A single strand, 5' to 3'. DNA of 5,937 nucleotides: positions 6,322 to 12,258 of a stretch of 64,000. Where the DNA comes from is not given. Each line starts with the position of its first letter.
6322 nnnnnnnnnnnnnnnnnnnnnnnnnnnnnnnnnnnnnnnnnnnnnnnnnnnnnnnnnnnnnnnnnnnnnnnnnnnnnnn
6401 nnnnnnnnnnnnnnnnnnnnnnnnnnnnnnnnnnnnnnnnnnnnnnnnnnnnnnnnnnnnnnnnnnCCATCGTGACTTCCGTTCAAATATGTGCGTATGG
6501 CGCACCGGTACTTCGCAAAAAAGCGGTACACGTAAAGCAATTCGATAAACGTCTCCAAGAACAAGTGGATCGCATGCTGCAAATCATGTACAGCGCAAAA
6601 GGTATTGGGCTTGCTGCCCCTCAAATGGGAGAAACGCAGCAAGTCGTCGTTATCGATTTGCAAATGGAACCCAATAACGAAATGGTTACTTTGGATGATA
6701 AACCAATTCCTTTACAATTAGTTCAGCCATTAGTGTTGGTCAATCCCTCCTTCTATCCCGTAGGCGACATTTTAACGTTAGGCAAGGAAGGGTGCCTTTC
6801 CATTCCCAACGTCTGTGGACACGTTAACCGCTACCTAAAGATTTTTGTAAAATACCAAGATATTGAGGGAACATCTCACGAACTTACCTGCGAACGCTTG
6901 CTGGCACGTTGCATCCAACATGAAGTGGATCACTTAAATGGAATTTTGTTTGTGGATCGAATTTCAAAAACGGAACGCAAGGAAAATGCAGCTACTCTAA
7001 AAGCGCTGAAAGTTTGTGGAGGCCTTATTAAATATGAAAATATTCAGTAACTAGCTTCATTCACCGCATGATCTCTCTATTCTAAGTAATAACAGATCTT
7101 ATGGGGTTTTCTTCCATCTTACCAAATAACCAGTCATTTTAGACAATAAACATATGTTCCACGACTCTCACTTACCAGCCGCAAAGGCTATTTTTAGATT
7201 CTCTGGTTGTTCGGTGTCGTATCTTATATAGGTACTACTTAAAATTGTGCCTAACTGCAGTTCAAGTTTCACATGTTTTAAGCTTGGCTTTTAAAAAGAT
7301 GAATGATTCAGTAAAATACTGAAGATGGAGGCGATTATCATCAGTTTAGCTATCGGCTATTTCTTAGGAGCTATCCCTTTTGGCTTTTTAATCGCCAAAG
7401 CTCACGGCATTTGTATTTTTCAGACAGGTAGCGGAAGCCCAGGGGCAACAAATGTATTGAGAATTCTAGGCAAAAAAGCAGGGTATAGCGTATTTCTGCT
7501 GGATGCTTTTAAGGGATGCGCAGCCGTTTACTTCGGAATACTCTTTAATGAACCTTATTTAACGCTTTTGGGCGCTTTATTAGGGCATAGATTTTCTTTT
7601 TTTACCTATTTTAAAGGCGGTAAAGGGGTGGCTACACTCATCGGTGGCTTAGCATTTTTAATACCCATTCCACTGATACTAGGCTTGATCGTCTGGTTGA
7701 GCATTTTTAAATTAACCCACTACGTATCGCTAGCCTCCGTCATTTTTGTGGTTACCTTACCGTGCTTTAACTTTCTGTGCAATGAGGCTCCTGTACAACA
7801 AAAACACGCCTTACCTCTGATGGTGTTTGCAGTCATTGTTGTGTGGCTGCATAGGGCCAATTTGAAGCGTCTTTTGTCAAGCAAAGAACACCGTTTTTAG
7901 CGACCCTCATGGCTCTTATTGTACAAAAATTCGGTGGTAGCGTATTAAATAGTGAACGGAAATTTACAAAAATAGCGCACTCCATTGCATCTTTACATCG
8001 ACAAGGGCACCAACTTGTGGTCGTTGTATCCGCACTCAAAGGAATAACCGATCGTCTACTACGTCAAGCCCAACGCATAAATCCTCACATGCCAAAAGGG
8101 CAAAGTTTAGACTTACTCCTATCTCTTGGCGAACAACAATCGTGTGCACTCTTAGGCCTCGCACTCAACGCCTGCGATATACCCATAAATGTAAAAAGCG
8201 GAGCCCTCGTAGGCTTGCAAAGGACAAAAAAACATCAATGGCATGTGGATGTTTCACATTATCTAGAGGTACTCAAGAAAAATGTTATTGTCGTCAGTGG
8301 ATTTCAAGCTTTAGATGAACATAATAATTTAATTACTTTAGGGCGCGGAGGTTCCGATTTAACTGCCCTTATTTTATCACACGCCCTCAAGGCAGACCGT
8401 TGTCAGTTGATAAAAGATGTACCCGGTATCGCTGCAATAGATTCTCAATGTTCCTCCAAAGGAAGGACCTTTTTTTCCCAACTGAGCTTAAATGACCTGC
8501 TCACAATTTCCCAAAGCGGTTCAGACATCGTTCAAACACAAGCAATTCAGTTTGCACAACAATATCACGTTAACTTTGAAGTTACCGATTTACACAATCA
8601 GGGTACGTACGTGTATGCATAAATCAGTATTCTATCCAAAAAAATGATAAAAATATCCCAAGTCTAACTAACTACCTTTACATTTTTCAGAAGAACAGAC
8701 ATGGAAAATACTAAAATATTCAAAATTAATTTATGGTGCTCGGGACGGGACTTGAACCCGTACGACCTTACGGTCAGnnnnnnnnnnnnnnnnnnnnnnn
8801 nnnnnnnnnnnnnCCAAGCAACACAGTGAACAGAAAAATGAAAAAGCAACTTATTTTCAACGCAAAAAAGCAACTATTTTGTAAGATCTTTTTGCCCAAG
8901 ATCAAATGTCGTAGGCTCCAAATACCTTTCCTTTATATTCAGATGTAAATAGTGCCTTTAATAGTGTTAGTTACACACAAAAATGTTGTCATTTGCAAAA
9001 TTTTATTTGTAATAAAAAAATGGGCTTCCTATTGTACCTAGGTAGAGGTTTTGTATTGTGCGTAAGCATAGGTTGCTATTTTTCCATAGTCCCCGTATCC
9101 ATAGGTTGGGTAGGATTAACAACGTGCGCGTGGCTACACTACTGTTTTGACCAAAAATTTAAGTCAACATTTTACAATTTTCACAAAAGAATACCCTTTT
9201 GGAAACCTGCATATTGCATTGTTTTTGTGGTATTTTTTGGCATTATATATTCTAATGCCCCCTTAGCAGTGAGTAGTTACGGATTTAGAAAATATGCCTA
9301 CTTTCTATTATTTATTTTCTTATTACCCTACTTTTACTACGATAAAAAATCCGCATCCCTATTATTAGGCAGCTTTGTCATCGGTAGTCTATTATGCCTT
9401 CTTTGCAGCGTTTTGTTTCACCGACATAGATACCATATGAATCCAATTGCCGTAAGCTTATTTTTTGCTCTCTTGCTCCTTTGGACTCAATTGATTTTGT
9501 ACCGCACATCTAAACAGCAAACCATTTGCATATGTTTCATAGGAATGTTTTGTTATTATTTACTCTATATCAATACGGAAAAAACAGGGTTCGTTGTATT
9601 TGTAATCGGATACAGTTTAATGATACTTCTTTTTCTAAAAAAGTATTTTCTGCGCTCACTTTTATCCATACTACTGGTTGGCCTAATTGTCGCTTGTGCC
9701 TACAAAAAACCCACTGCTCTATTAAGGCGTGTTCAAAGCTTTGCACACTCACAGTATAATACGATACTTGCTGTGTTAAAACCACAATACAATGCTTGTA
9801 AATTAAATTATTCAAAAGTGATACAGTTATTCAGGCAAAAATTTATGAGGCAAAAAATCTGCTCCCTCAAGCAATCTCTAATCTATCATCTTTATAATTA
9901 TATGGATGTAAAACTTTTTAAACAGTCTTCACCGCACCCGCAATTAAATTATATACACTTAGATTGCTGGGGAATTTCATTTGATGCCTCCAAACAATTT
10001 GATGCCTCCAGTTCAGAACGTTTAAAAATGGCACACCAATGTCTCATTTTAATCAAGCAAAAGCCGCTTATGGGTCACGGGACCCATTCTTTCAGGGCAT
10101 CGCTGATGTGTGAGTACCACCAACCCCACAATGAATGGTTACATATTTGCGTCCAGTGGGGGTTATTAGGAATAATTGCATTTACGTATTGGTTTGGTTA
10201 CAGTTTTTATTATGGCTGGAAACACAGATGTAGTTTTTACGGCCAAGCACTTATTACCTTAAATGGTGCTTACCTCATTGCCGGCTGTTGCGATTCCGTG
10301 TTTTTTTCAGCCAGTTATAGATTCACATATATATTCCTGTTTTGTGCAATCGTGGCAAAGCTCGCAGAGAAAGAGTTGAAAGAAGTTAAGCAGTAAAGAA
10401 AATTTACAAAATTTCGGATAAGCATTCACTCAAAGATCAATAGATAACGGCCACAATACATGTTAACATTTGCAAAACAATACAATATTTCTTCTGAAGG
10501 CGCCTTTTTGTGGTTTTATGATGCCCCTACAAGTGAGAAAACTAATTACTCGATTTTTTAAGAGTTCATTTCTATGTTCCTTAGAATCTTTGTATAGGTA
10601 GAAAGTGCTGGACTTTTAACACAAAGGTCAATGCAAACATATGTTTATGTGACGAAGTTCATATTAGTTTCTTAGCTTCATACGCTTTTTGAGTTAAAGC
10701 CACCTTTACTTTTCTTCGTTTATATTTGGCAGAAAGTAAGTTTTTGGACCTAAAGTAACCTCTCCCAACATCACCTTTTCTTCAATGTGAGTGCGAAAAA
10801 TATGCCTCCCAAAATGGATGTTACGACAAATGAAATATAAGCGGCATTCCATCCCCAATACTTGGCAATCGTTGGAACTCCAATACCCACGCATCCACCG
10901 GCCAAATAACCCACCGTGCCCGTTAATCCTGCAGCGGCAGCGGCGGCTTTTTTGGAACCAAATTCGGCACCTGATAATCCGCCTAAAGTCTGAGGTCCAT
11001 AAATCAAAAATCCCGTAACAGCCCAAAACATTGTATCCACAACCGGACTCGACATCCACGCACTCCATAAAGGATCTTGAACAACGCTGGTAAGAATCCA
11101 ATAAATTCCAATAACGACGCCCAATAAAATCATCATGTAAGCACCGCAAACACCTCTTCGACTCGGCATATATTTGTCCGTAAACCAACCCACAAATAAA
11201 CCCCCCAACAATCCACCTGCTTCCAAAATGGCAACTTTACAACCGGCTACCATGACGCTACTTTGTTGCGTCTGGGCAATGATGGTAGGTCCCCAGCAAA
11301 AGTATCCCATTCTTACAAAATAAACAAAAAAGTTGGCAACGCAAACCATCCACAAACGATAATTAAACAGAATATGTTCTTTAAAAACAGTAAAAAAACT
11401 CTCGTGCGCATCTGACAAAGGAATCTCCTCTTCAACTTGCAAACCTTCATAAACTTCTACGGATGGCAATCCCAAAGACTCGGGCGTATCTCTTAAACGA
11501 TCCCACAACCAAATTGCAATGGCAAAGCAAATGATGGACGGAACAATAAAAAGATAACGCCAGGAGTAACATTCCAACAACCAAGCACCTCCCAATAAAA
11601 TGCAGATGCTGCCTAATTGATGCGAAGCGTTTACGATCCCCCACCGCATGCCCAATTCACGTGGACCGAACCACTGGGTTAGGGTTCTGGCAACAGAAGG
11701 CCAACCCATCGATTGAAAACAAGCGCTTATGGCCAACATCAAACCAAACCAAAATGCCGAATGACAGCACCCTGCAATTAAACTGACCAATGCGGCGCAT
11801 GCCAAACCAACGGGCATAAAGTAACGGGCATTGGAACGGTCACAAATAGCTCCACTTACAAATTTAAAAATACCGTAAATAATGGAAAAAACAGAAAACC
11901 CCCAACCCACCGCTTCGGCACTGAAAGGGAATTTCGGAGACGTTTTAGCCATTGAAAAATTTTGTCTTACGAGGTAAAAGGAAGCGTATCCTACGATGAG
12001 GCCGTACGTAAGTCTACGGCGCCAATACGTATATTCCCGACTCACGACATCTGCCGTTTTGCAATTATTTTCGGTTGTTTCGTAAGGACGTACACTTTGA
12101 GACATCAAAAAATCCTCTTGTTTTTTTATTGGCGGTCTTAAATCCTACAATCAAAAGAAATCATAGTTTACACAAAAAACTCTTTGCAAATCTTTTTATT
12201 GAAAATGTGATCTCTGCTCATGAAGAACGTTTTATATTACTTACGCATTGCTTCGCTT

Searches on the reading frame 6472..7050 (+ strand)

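Call 50: search_protein_families(library=pfam, proteins=[window:6472-7050:+], max_evalue=0.00001)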
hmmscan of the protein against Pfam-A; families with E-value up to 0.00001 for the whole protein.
window:6472-7050:+ (192 aa): 1 family
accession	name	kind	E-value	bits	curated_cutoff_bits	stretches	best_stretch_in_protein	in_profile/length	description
PF01327.26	Pep_deformylase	-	4.1e-49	166.6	22.8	1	5-169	3-155/156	Polypeptide deformylase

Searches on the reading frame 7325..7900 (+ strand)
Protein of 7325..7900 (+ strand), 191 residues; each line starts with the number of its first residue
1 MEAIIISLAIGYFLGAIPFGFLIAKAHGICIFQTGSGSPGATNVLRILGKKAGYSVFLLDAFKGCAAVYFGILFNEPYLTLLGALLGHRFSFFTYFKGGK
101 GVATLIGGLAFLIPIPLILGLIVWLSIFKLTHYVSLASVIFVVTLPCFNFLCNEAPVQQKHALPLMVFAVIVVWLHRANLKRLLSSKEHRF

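Call 50: search_protein_families(library=pfam, proteins=[window:7325-7900:+], max_evalue=0.00001)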
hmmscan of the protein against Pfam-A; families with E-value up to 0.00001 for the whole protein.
window:7325-7900:+ (191 aa): 1 family
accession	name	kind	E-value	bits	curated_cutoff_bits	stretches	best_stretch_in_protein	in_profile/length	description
PF02660.20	G3P_acyltransf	-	2.8e-44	151.5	24.1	1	10-183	1-164/164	Glycerol-3-phosphate acyltransferase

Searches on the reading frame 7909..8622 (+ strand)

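Call 50: search_protein_families(library=pfam, proteins=[window:7909-8622:+], max_evalue=0.00001)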
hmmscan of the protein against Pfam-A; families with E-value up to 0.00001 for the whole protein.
window:7909-8622:+ (237 aa): 1 family
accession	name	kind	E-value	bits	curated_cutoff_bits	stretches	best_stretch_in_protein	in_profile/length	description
PF00696.33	AA_kinase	-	3.8e-37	128.7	24.9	1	3-219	2-226/234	Amino acid kinase family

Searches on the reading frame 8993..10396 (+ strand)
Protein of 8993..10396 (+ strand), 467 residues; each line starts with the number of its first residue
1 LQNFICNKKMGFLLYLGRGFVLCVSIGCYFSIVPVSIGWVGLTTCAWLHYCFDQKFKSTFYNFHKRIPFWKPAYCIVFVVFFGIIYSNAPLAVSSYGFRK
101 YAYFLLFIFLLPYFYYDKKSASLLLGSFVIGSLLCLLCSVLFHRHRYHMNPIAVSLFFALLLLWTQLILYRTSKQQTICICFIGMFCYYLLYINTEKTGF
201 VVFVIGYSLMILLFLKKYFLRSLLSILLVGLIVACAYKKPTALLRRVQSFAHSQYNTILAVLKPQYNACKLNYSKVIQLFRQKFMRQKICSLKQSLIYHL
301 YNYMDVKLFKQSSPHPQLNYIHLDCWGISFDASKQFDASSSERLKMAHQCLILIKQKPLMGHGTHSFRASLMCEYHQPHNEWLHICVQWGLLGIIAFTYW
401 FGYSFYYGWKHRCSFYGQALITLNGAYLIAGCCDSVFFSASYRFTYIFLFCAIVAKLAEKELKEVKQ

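Call 50: search_protein_families(library=pfam, proteins=[window:8993-10396:+], max_evalue=0.00001)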
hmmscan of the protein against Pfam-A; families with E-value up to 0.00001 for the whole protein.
window:8993-10396:+ (467 aa): 1 family
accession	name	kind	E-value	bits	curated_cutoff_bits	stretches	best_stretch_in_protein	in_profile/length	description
PF04932.20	Wzy_C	-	1.5e-12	48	31.7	1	187-397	6-148/149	O-Antigen ligase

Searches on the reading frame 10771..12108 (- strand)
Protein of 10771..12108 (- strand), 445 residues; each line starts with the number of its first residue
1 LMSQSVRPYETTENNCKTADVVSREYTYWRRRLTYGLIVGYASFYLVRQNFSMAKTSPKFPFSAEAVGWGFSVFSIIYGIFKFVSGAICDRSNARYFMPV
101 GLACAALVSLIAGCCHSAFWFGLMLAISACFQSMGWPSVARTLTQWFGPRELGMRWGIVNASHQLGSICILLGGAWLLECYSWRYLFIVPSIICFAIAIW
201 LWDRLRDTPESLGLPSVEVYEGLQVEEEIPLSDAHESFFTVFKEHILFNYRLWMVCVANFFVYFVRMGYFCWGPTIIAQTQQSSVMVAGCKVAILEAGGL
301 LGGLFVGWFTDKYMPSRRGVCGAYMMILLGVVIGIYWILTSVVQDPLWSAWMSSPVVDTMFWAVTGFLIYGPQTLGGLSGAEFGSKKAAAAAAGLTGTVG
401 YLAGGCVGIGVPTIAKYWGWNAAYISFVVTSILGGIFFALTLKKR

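Call 50: search_protein_families(library=pfam, proteins=[window:10771-12108:-], max_evalue=0.00001)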
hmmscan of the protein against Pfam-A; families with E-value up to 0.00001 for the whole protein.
window:10771-12108:- (445 aa): 1 family
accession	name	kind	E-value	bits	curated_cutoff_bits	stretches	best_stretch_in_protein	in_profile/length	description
PF07690.21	MFS_1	-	4.1e-36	125.1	33.4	1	38-404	2-343/347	Major Facilitator Superfamily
